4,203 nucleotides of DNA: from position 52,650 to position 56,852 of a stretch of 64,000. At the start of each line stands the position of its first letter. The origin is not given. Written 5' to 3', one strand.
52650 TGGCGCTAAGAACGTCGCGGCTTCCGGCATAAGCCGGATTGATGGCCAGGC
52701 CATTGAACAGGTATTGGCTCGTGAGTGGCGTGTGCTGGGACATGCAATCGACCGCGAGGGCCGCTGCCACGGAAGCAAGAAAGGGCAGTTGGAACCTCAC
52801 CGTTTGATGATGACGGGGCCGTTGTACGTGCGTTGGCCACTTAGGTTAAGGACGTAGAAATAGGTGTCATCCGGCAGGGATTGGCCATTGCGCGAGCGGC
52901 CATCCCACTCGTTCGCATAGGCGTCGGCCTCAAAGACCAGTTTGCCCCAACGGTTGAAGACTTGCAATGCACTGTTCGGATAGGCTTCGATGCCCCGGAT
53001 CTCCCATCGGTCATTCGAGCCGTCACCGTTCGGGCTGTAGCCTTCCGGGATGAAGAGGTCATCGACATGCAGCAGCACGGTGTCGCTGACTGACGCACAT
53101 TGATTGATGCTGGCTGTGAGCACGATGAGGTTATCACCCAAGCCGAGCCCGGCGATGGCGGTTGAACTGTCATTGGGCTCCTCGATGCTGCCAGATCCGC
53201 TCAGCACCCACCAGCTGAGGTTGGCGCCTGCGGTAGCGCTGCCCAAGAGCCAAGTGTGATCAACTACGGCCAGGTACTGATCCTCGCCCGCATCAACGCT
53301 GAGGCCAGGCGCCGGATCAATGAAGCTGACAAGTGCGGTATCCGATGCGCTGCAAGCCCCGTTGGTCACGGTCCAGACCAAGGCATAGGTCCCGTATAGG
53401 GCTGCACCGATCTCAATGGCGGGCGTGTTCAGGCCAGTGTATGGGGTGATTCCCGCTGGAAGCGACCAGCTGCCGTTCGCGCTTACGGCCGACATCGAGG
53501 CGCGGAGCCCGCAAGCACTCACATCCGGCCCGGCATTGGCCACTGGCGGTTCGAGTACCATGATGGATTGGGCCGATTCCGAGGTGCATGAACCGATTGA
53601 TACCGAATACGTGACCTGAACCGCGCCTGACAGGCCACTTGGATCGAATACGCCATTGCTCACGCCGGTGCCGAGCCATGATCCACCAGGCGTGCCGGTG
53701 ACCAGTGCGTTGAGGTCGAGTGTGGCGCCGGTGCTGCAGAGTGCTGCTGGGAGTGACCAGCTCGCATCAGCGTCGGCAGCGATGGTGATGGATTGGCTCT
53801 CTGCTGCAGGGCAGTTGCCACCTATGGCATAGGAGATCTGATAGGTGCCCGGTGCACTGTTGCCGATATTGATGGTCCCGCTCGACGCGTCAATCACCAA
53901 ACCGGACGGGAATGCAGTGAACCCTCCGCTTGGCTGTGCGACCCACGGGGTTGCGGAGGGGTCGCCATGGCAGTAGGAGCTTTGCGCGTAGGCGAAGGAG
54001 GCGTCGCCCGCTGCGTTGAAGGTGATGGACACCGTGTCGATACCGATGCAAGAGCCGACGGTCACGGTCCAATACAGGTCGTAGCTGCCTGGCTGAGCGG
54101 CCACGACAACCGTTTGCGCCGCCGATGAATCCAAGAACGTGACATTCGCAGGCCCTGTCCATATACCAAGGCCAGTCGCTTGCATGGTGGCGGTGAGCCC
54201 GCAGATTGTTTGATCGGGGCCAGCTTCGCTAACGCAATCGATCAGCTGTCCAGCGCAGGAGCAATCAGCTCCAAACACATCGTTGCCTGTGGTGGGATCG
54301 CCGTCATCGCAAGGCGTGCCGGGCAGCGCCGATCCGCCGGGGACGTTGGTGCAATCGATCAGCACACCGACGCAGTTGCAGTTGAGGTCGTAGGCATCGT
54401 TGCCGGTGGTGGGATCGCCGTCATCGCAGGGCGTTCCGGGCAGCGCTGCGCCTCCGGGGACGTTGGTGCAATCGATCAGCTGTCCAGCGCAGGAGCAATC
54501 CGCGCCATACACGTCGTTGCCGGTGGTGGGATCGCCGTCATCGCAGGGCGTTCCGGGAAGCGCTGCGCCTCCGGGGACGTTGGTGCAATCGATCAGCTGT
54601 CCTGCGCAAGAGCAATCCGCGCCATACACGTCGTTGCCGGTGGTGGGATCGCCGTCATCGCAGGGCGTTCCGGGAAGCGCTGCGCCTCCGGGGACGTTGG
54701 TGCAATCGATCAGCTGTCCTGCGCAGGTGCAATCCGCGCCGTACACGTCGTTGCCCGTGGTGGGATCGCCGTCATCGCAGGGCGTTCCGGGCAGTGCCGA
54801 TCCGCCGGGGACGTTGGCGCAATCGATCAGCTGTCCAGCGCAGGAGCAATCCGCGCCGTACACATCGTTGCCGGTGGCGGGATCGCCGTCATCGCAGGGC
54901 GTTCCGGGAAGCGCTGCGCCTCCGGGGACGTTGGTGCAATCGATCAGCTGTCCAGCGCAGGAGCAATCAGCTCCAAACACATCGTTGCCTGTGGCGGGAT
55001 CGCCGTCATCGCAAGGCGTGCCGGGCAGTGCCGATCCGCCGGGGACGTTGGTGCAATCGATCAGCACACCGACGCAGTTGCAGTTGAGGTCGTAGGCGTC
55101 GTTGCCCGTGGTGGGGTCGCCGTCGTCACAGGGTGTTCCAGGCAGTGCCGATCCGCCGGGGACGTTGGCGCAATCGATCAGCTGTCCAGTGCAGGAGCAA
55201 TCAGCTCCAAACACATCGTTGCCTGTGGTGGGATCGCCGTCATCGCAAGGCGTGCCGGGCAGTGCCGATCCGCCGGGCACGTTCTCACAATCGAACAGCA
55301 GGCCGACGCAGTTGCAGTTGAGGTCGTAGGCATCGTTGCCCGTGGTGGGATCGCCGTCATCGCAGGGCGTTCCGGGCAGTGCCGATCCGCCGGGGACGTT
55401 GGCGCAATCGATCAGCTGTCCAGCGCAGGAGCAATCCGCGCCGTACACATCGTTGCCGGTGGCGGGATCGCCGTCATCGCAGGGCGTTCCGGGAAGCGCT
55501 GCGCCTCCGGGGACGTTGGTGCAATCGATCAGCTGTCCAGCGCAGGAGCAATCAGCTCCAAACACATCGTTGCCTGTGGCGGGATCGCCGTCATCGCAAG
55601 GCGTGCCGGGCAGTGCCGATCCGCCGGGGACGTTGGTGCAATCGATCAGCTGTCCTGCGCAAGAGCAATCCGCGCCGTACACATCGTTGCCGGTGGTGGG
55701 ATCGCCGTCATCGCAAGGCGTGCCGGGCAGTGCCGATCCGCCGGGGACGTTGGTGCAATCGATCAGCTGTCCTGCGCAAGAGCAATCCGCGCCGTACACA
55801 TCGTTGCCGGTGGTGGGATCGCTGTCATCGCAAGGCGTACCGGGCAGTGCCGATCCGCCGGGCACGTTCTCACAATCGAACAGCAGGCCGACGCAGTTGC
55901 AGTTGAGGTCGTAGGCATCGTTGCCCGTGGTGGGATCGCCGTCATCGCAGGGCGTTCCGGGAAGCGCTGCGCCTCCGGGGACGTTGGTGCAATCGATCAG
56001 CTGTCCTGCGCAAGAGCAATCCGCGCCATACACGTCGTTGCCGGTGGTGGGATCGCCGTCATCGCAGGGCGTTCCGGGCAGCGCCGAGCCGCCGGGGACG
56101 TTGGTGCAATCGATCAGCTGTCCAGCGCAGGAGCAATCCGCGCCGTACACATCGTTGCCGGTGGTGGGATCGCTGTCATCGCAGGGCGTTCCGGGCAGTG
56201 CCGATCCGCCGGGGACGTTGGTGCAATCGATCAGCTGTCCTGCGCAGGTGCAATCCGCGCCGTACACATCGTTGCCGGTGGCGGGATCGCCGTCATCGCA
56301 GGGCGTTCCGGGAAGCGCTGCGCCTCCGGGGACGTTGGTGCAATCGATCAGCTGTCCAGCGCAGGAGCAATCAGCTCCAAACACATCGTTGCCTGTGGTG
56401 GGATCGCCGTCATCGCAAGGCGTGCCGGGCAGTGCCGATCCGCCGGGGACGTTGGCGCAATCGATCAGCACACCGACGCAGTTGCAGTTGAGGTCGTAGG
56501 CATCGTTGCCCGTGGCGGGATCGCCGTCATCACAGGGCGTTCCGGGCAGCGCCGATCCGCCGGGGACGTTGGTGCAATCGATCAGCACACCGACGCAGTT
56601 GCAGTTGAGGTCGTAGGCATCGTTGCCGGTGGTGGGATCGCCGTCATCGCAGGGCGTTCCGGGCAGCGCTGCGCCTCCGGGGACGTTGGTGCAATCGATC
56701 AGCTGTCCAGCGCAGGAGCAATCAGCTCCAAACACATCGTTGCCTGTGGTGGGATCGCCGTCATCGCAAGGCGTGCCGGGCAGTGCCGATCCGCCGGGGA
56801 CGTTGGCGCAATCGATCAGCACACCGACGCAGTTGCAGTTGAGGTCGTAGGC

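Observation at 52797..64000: Giant CHU_C-tailed adhesin with about 53 copies of a four-Cys 39-aa repeat unlike SprB-type repeats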

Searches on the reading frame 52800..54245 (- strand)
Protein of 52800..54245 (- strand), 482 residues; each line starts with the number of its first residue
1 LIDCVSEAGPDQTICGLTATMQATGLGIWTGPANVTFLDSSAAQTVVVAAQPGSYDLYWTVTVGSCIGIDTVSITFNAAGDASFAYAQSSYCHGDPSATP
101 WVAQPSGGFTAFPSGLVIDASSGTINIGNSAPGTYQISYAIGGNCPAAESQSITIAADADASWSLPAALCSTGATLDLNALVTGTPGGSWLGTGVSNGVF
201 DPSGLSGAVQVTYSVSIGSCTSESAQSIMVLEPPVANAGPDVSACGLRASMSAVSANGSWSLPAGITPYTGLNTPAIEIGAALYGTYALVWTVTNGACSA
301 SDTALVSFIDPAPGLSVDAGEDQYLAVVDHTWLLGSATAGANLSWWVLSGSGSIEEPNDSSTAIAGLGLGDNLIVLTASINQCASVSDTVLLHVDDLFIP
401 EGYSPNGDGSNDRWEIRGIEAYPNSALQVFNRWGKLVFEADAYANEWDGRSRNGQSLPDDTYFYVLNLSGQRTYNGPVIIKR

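Call 10: search_protein_families(library=pfam, max_evalue=1, proteins=[window:52800-54245:-])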
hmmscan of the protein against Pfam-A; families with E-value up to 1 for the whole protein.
seq(482 aa): 4 families
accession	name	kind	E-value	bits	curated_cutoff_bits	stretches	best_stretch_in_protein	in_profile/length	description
PF13585.12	CHU_C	-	1e-26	93.3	27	1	399-475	3-81/86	CHU_C Type IX secretion signal domain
PF22352.2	K319L-like_PKD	-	0.0034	17.8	27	0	319-393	1-83/84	K319L-like, PKD domain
PF05345.18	He_PIG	-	0.035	15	24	1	77-139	12-77/96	Putative Ig domain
PF18872.5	Daz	-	0.17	12.5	27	1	421-429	1-9/21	Daz repeat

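Call 11: search_protein_families(library=ncbifam, max_evalue=1, proteins=[window:52800-54245:-])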
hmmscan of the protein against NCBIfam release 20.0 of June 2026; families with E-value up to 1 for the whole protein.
seq(482 aa): 3 families
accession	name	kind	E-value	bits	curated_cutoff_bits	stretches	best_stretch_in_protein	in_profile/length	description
TIGR04131.1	Bac_Flav_CTERM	domain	2.4e-20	72.5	35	1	399-482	3-85/85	T9SS type B sorting domain-containing protein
TIGR03769.1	P_ac_wall_RPT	domain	0.071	13.7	30.9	0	51-76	11-39/41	TIGR03769 domain-containing protein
NF040553.1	SGO_0316_fam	subfamily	0.24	8.9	1400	1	442-467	1030-1055/1486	SGO_0316/SGO_0317 family LPXTG-anchored serine peptidase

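Call 65: find_homologous_proteins(query=window:52800-54245:-, max_evalue=1e-20)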
Query seq(482 aa) (482 aa): 81 proteins with E <= 1e-20 among 8000 candidates.
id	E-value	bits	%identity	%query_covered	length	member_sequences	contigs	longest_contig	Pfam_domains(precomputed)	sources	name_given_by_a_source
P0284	1.5e-294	995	92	100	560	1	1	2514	PF13585.13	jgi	jgi:gliding motility-associated-like protein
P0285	3.1e-223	760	68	100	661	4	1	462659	PF13585.13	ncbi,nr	ncbi:MAG: gliding motility-associated C-terminal domain-containing protein [Flavobacteriales bacteri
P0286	2.5e-201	688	63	100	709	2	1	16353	PF13585.13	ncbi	ncbi:MAG: gliding motility-associated C-terminal domain-containing protein, partial [Flavobacteriale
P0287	1.7e-198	678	61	100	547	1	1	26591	PF13585.13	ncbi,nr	ncbi:MAG TPA: gliding motility-associated C-terminal domain-containing protein, partial [Flavobacter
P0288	3.9e-195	667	61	100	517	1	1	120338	PF13585.13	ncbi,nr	ncbi:MAG: gliding motility-associated C-terminal domain-containing protein [Flavobacteriales bacteri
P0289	1.0e-185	636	58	100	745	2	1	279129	PF13585.13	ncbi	-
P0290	9.7e-180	616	56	100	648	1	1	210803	PF13585.13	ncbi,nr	ncbi:MAG: gliding motility-associated C-terminal domain-containing protein, partial [Flavobacteriale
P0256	1.4e-178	613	56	100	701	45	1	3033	PF13585.13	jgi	jgi:gliding motility-associated-like protein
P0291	2.4e-175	602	61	89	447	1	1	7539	PF13585.13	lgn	-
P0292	1.6e-171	589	64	86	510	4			PF13585.13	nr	nr:gliding motility-associated C-terminal domain-containing protein [Flavobacteriales bacterium]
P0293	9.3e-157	541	53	96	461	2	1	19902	PF13585.13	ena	-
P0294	1.1e-153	530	58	86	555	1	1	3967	PF13585.13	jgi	jgi:gliding motility-associated-like protein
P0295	1.9e-140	487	49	99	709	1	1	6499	PF22352.3,PF13585.13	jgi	-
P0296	3.4e-140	486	48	100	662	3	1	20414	PF22352.3,PF13585.13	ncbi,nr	ncbi:MAG TPA: gliding motility-associated C-terminal domain-containing protein, partial [Flavobacter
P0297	9.4e-138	478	48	100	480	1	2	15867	PF22352.3,PF13585.13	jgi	-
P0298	1.2e-137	478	54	84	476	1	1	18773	PF22352.3,PF13585.13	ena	-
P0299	2.7e-137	476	48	100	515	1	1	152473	PF13585.13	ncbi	ncbi:MAG: gliding motility-associated C-terminal domain-containing protein [Flavobacteriales bacteri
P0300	1.1e-132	461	52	86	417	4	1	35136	PF13585.13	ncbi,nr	ncbi:MAG: gliding motility-associated C-terminal domain-containing protein [Flavobacteriales bacteri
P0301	2.1e-129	450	53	83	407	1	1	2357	PF22352.3,PF13585.13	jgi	jgi:gliding motility-associated-like protein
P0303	5.7e-116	406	45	96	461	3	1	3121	PF22352.3,PF13585.13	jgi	jgi:gliding motility-associated-like protein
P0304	7.6e-114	399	50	83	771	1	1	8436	PF22352.3,PF13585.13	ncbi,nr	ncbi:MAG: gliding motility-associated C-terminal domain-containing protein, partial [Flavobacteriale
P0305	1.9e-113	398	49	87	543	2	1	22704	PF22352.3,PF13585.13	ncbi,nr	ncbi:MAG: gliding motility-associated C-terminal domain-containing protein, partial [Flavobacteriale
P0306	2.9e-113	397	49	86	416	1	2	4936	PF13585.13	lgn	-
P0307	9.4e-113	395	56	67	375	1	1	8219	PF00526.24,PF22352.3,PF13585.13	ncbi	ncbi:MAG: gliding motility-associated C-terminal domain-containing protein, partial [Flavobacteriale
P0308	5.6e-112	393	53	73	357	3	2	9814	PF13585.13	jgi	-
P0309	3.8e-111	390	51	73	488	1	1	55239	PF22352.3,PF13585.13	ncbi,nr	ncbi:MAG: gliding motility-associated C-terminal domain-containing protein, partial [Flavobacteriale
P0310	6.2e-111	390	53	73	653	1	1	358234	PF13585.13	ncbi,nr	ncbi:MAG: gliding motility-associated C-terminal domain-containing protein [Flavobacteriales bacteri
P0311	8.5e-110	386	47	86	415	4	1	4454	PF22352.3,PF00801.27,PF13585.13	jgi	jgi:gliding motility-associated-like protein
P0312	7.0e-109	383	45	86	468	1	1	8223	PF13585.13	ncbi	ncbi:MAG: gliding motility-associated C-terminal domain-containing protein, partial [Flavobacteriale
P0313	2.6e-108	381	47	90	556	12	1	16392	PF13585.13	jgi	-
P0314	1.2e-98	349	43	86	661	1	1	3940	PF13585.13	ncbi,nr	ncbi:MAG: gliding motility-associated C-terminal domain-containing protein [Flavobacteriales bacteri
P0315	3.3e-96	341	47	65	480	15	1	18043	PF22352.3,PF13585.13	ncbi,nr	ncbi:MAG TPA: gliding motility-associated C-terminal domain-containing protein, partial [Flavobacter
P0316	8.6e-90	320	49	63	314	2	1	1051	PF22352.3,PF13585.13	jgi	-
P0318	2.7e-84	302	51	59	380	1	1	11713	PF13585.13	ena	-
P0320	8.4e-82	293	49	62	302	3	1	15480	PF13585.13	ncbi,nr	ncbi:MAG: gliding motility-associated C-terminal domain-containing protein [Flavobacteriales bacteri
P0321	1.9e-80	289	44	75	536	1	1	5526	PF13585.13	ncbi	ncbi:MAG: gliding motility-associated C-terminal domain-containing protein, partial [Flavobacteriale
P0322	3.2e-79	285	51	54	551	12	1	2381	PF13585.13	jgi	-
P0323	4.3e-79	284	53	51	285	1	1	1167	PF13585.13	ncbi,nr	ncbi:MAG TPA: gliding motility-associated C-terminal domain-containing protein, partial [Flavobacter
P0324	4.2e-78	281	49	66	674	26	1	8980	PF13585.13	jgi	jgi:gliding motility-associated-like protein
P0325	1.0e-77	280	49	66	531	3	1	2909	PF13585.13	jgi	jgi:gliding motility-associated-like protein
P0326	2.4e-77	279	51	57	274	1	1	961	PF13585.13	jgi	jgi:gliding motility-associated-like protein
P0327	1.5e-71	260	32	62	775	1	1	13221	PF13585.13,PF19081.7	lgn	-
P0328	6.2e-69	251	32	99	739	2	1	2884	PF22352.3,PF13585.13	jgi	jgi:gliding motility-associated-like protein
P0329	3.9e-64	235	33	40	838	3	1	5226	PF13585.13,PF19081.7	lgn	-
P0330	6.5e-62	228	32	100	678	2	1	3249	PF22352.3,PF13585.13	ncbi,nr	ncbi:MAG TPA: gliding motility-associated C-terminal domain-containing protein, partial [Bacteroidia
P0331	1.2e-58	217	30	99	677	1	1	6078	PF22352.3,PF13585.13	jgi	jgi:gliding motility-associated-like protein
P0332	1.0e-54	204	29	51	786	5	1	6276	PF22352.3,PF13585.13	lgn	-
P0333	6.5e-40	155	27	69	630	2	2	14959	PF13585.13,PF19081.7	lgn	-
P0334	6.3e-38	149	28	97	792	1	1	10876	PF13585.13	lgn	-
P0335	7.7e-34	135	26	92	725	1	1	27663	PF22352.3,PF13585.13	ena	-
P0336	1.8e-31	127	49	15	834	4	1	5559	PF22352.3,PF13585.13,PF00404.25,PF00036.39,PF18884.6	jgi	jgi:gliding motility-associated-like protein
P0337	3.1e-31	127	27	86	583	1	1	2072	PF13585.13,PF17963.8,PF17892.8,PF17803.8,PF19076.7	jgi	jgi:gliding motility-associated-like protein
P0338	4.9e-29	119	26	76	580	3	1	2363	PF22352.3,PF13585.13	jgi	jgi:gliding motility-associated-like protein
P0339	8.6e-27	112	35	42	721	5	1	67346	PF07495.20,PF22352.3,PF13585.13,PF20009.5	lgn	-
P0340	9.1e-27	112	26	76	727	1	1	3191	PF22352.3,PF13585.13,PF19081.7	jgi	jgi:gliding motility-associated-like protein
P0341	9.5e-27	112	31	87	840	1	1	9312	PF00801.27,PF13585.13,PF06832.19,PF19081.7,PF18911.7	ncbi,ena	-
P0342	7.1e-26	109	42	29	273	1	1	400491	PF13585.13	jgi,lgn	jgi:gliding motility-associated-like protein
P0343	1.2e-25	108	28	91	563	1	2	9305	PF13585.13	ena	-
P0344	1.5e-25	108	37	43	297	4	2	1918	PF13585.13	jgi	jgi:gliding motility-associated-like protein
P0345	6.1e-25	106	40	29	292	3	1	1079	PF13585.13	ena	-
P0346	8.7e-25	105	37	34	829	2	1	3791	PF07495.20,PF22352.3,PF13585.13,PF22433.4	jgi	jgi:gliding motility-associated-like protein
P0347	1.2e-24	105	38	41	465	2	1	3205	PF13585.13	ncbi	-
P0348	1.8e-24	104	28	56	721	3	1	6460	PF22352.3,PF13585.13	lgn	-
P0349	3.2e-24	104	37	34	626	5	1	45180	PF07495.20,PF22352.3,PF13585.13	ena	-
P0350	8.7e-24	102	37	42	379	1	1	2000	PF22352.3,PF13585.13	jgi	jgi:gliding motility-associated-like protein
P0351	1.3e-23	102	35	34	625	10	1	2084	PF07679.23,PF22352.3,PF13585.13,PF18962.8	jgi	-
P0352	1.4e-23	101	29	74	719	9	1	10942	PF22352.3,PF13585.13,PF18911.7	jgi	-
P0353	1.8e-23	101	35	41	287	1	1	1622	PF22352.3,PF13585.13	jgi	-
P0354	2.4e-23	101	27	89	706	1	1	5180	PF13585.13,PF19081.7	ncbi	ncbi:gliding motility-associated C-terminal domain-containing protein, partial [Autumnicola edwardsi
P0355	8.2e-23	99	35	44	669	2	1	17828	PF22352.3,PF13585.13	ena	-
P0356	4.5e-22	96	30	57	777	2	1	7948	PF22352.3,PF13585.13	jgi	jgi:hypothetical protein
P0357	6.7e-22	96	32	57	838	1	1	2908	PF16820.12,PF00801.27,PF13585.13,PF06832.19,PF19081.7,PF18911.7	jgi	-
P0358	8.5e-22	96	29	80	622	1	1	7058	PF13585.13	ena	-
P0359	1.3e-21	95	28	96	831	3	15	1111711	PF16820.12,PF00801.27,PF13585.13,PF18962.8,PF06832.19,PF19081.7,PF18911.7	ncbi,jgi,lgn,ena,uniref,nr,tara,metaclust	ncbi:gliding motility-associated C-terminal domain-containing protein [Aequorivita vladivostokensis]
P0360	2.6e-21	94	27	81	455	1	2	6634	PF22352.3,PF13585.13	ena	-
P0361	3.2e-21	94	29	81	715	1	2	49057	PF22352.3,PF13585.13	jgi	jgi:gliding motility-associated-like protein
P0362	6.1e-21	93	32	45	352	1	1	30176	PF22352.3,PF13585.13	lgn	-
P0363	9.1e-21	92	36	39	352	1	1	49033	PF13585.13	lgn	-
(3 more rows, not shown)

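Call 66: find_encoding_contigs(protein=P0284, flank=3000, max_places=3)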
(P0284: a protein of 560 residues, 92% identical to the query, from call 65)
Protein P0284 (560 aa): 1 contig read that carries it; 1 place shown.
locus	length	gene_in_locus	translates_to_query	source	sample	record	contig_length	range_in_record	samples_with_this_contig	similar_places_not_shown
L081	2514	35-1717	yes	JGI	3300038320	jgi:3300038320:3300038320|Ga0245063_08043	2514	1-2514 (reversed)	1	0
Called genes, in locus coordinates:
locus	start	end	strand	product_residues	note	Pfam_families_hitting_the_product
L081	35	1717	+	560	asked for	PF13585:CHU_C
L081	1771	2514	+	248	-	?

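Call 67: find_encoding_contigs(protein=P0285, flank=10000, max_places=2)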
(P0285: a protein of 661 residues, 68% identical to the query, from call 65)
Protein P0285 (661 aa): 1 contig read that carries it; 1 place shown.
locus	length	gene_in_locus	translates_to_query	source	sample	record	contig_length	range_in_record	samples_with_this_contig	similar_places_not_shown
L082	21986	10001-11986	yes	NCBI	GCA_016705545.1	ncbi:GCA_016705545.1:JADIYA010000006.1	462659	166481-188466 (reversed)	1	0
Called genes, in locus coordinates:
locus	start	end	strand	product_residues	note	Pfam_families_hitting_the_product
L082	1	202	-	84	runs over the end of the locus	-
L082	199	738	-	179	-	PF04542:Sigma70_r2, PF08281:Sigma70_r4_2, PF04545:Sigma70_r4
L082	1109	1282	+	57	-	-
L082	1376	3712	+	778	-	-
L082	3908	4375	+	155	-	PF02494:HYR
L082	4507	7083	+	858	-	PF02494:HYR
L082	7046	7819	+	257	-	-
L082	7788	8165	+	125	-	-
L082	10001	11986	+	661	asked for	PF13585:CHU_C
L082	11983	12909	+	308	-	PF11751:PorP_SprF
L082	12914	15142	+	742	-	PF07676:PD40 (weak), PF18911:PKD_4 (weak), PF00801:PKD, PF18911:PKD_4, PF00691:OmpA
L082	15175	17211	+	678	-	PF07584:BatA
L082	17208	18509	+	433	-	PF12890:DHOase, PF01979:Amidohydro_1 (weak)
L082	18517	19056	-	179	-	PF13174:TPR_6 (faint)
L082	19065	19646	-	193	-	PF01327:Pep_deformylase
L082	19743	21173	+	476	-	PF05958:tRNA_U5-meth_tr, PF13847:Methyltransf_31, PF13649:Methyltransf_25 (weak)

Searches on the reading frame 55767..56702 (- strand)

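Call 10: search_protein_families(library=pfam, max_evalue=1, proteins=[window:55767-56702:-])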
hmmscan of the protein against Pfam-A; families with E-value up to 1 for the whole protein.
seq(312 aa): 5 families
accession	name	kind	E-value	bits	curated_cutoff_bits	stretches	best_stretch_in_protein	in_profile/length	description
PF17834.7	GHD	-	7.3e-06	26.1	34.5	0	27-46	31-50/57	Beta-sandwich domain in beta galactosidase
PF15401.11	TAA-Trp-ring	-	0.0019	19.1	25.8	0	136-145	27-36/66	Tryptophan-ring motif of head of Trimeric autotransporter adhesin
PF12714.13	TILa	-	0.014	15.9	27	0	150-178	24-49/55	TILa domain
PF19608.4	DUF6113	-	0.27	11.4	27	0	107-130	22-45/129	Family of unknown function (DUF6113)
PF16011.10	CBM9_2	-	0.84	9.8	25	0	63-80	77-94/199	Carbohydrate-binding family 9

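Call 11: search_protein_families(library=ncbifam, max_evalue=1, proteins=[window:55767-56702:-])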
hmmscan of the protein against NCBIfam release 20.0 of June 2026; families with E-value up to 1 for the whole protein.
seq(312 aa): 2 families
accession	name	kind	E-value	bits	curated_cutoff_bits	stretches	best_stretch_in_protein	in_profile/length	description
NF002072.0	PRK00913.1-1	equivalog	0.031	12.9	826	0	70-91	310-331/502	leucyl aminopeptidase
NF011127.0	PRK14553.1-7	equivalog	0.19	12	122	0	61-79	27-45/123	ribosomal-processing cysteine protease Prp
